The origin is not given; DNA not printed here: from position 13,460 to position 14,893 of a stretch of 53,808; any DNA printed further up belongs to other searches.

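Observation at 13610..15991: Tandem paralogous 7-TM proteins, only one of which carries an extracytoplasmic cupredoxin domain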

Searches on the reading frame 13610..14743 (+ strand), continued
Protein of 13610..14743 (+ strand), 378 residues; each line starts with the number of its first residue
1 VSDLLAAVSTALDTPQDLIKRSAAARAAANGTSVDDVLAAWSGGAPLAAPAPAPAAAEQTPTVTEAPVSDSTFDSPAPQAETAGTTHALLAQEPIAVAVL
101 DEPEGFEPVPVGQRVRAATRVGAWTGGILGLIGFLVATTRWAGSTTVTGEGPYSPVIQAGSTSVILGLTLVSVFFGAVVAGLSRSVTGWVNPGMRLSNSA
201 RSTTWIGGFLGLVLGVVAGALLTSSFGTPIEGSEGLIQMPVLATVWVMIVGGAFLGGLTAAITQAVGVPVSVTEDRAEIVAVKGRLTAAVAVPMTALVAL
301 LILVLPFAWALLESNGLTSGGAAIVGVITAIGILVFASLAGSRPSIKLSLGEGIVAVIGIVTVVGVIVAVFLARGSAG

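Call 75: search_protein_families(library=pfam, proteins=[L019:7771-9996:+, L019:10089-11630:+, L019:11519-11872:+, P0214], max_evalue=0.01)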
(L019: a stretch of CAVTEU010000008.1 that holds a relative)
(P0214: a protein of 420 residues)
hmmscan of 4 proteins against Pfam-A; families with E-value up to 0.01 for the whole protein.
L019:7771-9996:+ (742 aa): 1 family
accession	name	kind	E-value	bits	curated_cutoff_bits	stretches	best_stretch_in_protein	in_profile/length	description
PF00115.25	COX1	-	9.3e-32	110.9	34.8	1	279-674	3-411/436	Cytochrome C and Quinol oxidase polypeptide I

L019:10089-11630:+ (514 aa): 1 family
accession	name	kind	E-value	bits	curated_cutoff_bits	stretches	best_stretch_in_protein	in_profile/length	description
PF02433.20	FixO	-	3.1e-08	33.8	29.6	1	131-162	45-76/219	Cytochrome C oxidase, mono-heme subunit/FixO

L019:11519-11872:+ (118 aa): 2 families
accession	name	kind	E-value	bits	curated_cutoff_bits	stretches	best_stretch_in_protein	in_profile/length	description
PF13442.11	Cytochrome_CBB3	-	4.1e-07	30.7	27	1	4-86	12-67/68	Cytochrome C oxidase, cbb3-type, subunit III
PF00034.26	Cytochrom_C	-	3.6e-05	25.4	21.3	1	4-86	10-85/90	Cytochrome c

P0214 (420 aa): 1 family
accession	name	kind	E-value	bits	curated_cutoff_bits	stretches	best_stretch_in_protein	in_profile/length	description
PF02433.20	FixO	-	7.9e-05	22.7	29.6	1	120-174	16-74/219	Cytochrome C oxidase, mono-heme subunit/FixO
